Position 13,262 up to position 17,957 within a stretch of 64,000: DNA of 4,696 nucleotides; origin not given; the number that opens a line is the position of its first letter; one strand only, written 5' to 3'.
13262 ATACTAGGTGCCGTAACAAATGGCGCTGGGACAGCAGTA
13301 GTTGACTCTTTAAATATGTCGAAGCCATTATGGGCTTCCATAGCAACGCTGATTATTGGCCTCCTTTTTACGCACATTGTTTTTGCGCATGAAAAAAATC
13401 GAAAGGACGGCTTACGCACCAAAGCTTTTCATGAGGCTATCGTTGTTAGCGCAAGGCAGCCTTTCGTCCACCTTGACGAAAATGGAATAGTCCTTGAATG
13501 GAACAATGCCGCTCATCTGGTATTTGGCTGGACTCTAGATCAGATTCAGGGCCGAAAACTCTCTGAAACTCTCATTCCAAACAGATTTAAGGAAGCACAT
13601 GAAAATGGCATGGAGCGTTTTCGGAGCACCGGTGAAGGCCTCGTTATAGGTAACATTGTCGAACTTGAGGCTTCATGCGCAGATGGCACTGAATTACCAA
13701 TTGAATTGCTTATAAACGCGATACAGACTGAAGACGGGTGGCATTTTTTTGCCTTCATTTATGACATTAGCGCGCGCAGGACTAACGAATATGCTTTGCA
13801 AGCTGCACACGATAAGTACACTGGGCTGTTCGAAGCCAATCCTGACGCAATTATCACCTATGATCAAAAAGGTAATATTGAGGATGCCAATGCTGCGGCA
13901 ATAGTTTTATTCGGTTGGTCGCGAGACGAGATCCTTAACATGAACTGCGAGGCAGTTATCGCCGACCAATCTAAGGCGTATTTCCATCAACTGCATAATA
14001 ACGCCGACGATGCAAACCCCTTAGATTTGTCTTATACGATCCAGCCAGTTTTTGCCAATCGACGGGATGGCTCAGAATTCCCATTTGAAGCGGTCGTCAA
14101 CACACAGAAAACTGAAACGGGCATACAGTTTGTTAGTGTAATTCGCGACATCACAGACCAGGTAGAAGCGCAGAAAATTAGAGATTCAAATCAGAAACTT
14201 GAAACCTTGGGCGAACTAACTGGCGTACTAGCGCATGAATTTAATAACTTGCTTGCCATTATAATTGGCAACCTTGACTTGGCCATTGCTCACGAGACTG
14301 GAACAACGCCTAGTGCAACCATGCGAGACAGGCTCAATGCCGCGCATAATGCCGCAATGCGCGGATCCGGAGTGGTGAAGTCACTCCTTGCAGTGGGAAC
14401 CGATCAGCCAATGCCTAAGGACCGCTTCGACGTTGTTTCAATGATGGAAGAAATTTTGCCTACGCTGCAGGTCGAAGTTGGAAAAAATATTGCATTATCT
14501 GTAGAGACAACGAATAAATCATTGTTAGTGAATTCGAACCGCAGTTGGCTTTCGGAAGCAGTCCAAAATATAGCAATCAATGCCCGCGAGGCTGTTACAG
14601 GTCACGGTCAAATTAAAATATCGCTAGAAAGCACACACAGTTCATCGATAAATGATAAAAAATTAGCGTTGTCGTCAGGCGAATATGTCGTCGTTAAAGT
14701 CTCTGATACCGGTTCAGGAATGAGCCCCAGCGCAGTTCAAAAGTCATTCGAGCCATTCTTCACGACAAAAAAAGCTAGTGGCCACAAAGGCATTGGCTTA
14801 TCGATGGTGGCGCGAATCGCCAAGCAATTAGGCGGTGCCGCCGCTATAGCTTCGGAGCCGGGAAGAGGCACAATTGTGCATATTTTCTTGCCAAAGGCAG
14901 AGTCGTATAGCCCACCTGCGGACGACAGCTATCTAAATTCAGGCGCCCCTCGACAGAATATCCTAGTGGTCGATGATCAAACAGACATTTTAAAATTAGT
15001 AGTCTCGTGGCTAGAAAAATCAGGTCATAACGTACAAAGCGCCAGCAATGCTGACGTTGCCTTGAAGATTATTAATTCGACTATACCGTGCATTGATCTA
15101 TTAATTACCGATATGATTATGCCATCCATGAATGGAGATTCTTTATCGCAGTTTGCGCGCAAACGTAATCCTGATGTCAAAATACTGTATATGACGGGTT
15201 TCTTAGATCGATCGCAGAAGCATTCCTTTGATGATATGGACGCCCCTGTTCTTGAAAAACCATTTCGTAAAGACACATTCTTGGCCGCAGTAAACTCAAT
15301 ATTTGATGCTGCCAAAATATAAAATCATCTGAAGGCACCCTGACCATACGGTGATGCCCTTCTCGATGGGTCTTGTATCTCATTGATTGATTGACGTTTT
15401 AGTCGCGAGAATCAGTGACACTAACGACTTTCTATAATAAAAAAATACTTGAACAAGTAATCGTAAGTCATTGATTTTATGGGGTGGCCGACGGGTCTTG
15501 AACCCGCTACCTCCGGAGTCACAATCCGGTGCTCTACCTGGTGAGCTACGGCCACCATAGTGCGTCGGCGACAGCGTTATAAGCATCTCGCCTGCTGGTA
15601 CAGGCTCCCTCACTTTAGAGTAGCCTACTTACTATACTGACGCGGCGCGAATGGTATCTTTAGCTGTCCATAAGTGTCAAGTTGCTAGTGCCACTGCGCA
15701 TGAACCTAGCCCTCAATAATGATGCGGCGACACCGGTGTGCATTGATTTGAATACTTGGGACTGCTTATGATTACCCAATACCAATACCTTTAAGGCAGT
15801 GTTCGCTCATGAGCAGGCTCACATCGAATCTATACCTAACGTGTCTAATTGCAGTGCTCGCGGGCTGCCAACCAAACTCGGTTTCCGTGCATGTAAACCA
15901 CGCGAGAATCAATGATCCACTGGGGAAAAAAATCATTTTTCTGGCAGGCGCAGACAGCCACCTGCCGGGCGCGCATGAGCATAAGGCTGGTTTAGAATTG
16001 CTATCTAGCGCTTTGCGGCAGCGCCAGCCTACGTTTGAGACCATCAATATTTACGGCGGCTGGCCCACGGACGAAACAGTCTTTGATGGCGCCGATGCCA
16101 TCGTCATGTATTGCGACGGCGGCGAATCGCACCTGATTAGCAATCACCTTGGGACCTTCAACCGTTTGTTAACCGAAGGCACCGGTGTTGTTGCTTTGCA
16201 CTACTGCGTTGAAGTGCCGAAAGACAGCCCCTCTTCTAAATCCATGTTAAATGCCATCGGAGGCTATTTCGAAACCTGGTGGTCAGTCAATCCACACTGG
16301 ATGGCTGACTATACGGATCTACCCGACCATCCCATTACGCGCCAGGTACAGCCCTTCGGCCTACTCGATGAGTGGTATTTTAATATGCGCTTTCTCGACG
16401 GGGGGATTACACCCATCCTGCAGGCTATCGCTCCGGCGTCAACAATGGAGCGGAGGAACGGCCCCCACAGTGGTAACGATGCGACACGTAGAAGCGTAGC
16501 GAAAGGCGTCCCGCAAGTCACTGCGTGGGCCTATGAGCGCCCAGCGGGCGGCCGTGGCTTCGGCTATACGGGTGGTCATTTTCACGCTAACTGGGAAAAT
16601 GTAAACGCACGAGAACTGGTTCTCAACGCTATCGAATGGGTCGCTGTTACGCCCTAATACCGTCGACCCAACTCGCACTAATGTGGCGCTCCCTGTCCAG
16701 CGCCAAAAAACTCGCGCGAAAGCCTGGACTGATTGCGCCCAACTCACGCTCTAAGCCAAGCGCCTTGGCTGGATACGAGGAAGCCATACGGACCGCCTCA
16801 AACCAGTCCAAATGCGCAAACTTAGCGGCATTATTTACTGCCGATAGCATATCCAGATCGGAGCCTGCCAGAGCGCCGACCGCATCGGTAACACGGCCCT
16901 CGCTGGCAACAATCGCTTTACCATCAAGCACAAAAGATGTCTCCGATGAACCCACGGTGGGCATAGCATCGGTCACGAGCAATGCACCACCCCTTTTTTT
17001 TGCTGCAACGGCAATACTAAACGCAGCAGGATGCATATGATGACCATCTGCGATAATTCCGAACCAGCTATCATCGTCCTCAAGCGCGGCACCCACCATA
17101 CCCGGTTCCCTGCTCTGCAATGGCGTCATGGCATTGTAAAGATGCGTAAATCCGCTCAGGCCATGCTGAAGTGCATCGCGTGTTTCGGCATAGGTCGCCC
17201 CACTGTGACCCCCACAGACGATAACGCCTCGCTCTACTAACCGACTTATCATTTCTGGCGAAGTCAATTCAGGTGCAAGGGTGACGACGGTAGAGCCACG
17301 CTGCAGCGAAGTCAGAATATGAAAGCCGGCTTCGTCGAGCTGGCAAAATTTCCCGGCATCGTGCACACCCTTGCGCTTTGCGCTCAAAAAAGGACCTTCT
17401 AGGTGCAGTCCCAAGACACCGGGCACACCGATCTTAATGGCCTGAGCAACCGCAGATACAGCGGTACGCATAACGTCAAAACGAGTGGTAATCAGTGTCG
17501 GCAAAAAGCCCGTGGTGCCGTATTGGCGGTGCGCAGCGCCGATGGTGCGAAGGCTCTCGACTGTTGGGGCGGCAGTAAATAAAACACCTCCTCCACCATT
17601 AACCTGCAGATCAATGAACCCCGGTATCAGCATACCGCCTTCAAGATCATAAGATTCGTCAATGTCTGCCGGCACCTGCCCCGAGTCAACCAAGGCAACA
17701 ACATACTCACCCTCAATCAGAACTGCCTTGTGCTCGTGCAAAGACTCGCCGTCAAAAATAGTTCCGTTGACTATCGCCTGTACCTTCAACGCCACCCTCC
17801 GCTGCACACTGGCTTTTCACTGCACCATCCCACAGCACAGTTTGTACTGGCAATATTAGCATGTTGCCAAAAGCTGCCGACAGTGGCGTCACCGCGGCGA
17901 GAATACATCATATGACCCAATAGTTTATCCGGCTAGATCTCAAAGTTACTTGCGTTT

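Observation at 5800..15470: Self-contained multikinase / c-di-GMP signalling island between ffs and tRNA-His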

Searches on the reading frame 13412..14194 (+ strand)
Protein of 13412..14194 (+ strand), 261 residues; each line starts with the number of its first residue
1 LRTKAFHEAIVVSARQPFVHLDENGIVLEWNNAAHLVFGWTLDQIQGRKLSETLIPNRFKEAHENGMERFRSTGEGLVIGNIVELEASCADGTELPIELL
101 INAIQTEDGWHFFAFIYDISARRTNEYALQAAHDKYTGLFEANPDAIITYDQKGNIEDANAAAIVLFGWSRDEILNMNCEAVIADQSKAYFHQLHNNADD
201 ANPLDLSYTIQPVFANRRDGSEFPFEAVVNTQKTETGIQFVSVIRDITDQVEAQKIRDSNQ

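Call 54: search_solved_structures(query=window:13412-14194:+, max_evalue=0.001, show_alignments=2)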
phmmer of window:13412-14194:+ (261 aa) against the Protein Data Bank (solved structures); distinct sequences matched with E-value up to 0.001: 14.
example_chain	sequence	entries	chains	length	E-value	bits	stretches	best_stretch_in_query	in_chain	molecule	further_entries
8js5_A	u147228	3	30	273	6.7e-11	45.1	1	24-254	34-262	Sensor protein FixL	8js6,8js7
1y28_A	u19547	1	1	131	4.3e-09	39.2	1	16-130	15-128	Sensor protein fixL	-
1dp6_A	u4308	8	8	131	7.9e-09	38.3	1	16-130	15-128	FIXL PROTEIN | SENSOR PROTEIN FIXL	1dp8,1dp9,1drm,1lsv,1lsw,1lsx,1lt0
1xj4_A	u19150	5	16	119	1.3e-08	37.6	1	19-130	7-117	Sensor protein fixL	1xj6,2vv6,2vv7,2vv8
1xj2_A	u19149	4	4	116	1.5e-08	37.4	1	19-130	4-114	Sensor protein fixL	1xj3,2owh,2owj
2cmn_A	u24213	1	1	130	5e-08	35.7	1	16-130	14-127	SENSOR PROTEIN FIXL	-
1d06_A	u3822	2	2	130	5.2e-08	35.6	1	22-119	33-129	nitrogen fixation regulatory protein fixL | FIXL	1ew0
10jx_A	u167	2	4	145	2.3e-07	33.5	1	5-110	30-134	Multi-sensor signal transduction histidine kinase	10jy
9clo_A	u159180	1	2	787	1.3e-05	27.8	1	19-179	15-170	Oxygen sensor protein DosP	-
9bgv_A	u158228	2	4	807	1.3e-05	27.8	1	19-179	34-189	Oxygen sensor protein DosP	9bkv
1v9y_A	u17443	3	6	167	2.3e-05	27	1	19-123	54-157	Heme pas sensor protein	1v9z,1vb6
9cmf_A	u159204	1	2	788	3.3e-05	26.5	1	19-179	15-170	Oxygen sensor protein DosP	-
9cdr_A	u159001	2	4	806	3.3e-05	26.4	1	19-179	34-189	Oxygen sensor protein DosP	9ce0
1s66_L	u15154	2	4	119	4.6e-05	26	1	19-119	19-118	Hypothetical protein yddU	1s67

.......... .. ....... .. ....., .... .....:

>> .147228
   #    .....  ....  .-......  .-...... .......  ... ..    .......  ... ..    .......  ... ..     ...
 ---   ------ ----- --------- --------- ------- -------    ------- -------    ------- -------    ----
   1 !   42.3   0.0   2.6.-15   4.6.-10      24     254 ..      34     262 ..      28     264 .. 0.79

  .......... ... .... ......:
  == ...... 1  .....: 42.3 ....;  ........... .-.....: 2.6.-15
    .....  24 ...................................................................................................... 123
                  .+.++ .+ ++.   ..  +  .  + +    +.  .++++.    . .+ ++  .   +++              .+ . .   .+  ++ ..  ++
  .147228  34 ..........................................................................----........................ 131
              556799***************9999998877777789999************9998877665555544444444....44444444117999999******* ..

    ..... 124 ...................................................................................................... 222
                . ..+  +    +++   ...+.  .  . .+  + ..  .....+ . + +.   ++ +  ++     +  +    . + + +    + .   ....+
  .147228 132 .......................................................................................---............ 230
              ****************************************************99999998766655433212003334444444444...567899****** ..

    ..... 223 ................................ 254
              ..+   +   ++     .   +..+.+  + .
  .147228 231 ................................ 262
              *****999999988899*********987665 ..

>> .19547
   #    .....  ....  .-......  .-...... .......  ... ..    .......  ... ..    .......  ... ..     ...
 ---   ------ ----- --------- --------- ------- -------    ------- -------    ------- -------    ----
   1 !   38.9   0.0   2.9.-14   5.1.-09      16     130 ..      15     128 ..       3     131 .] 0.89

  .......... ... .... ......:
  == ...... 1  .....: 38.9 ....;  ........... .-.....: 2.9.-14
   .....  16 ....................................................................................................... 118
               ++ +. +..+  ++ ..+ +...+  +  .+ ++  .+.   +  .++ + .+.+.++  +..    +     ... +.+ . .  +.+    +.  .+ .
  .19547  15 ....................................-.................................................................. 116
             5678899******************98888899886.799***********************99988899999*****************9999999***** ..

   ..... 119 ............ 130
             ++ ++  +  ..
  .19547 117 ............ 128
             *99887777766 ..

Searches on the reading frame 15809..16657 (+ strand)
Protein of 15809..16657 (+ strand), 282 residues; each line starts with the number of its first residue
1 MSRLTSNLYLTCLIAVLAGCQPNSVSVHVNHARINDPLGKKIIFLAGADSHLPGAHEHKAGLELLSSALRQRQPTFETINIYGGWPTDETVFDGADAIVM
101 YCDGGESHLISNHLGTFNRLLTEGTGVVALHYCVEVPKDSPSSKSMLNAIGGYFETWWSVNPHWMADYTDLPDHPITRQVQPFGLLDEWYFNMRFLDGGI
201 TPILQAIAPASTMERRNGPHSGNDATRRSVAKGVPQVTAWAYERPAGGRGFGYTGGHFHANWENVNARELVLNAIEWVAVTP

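Call 5: search_protein_families(library=pfam, proteins=[window:15809-16657:+], max_evalue=0.01)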
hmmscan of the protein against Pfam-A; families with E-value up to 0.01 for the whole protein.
window:15809-16657:+ (282 aa): 1 family
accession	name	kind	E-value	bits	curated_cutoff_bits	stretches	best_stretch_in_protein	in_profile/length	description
PF06283.17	ThuA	-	9.7e-14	52.6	33.4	1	60-278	18-209/209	Trehalose utilisation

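Call 6: search_protein_families(library=ncbifam, proteins=[window:15809-16657:+], max_evalue=0.001)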
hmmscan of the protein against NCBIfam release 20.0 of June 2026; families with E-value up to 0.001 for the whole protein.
window:15809-16657:+ (282 aa): 0 families

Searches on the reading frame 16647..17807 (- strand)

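Call 5: search_protein_families(library=pfam, proteins=[window:16647-17807:-], max_evalue=0.01)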
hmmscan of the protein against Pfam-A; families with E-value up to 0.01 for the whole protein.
window:16647-17807:- (386 aa): 3 families
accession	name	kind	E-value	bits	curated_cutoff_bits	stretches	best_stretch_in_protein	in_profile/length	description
PF01979.26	Amidohydro_1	-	1.3e-20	74.4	25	1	59-380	1-326/345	Amidohydrolase family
PF07969.17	Amidohydro_3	-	1.1e-08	35.4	29.7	1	333-374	407-448/472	Amidohydrolase family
PF22643.2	NagA_N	-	9.9e-07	29.3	27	1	11-60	3-51/51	NagA composite domain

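Call 6: search_protein_families(library=ncbifam, proteins=[window:16647-17807:-], max_evalue=0.001)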
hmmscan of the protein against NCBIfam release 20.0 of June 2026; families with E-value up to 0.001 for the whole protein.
window:16647-17807:- (386 aa): 20 families
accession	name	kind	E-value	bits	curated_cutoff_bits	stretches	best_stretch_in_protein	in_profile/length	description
NF008371.0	PRK11170.1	equivalog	2.8e-93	312.8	483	1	11-383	3-376/382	N-acetylglucosamine-6-phosphate deacetylase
TIGR00221.1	nagA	equivalog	2.4e-87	293.4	225.65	1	10-382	5-378/380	N-acetylglucosamine-6-phosphate deacetylase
NF011990.0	PRK15446.2-6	subfamily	8.3e-11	41.2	233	1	319-378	312-374/390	alpha-D-ribose 1-methylphosphonate 5-triphosphate diphosphatase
TIGR02318.1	phosphono_phnM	equivalog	1.3e-09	37.5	390.55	1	327-383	314-372/376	phosphonate metabolism protein PhnM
NF011989.0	PRK15446.2-5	equivalog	2.4e-07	29.9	565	0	318-383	307-374/385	alpha-D-ribose 1-methylphosphonate 5-triphosphate diphosphatase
TIGR01224.1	hutI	equivalog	3.9e-07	29.2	298.15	0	319-376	300-357/377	imidazolonepropionase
NF006549.0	PRK09045.1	equivalog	1.2e-06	27.5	540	1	317-373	317-381/444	TRZ/ATZ family hydrolase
NF011987.0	PRK15446.2-3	subfamily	6e-06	25.3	253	1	328-383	322-380/395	alpha-D-ribose 1-methylphosphonate 5-triphosphate diphosphatase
NF051886.1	XaaProDiPepCaul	equivalog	1.3e-05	24.4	500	0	336-371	339-374/398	Xaa-Pro dipeptidase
NF011984.0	PRK15446.1-5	equivalog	2.6e-05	23.2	260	0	320-374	310-363/379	alpha-D-ribose 1-methylphosphonate 5-triphosphate diphosphatase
NF011983.0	PRK15446.1-4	equivalog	3.1e-05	23.1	486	0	320-378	310-367/379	alpha-D-ribose 1-methylphosphonate 5-triphosphate diphosphatase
TIGR01975.1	isoAsp_dipep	equivalog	3.8e-05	23.1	331.25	0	16-75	8-71/389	beta-aspartyl-peptidase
NF011986.0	PRK15446.2-2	equivalog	4.9e-05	22.3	465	0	296-370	286-359/406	alpha-D-ribose 1-methylphosphonate 5-triphosphate diphosphatase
NF005759.0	PRK07583.1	equivalog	5.1e-05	22.1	403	0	316-369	341-395/438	cytosine deaminase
NF005557.0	PRK07228.1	equivalog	5.7e-05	22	522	0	335-374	339-378/445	5'-deoxyadenosine deaminase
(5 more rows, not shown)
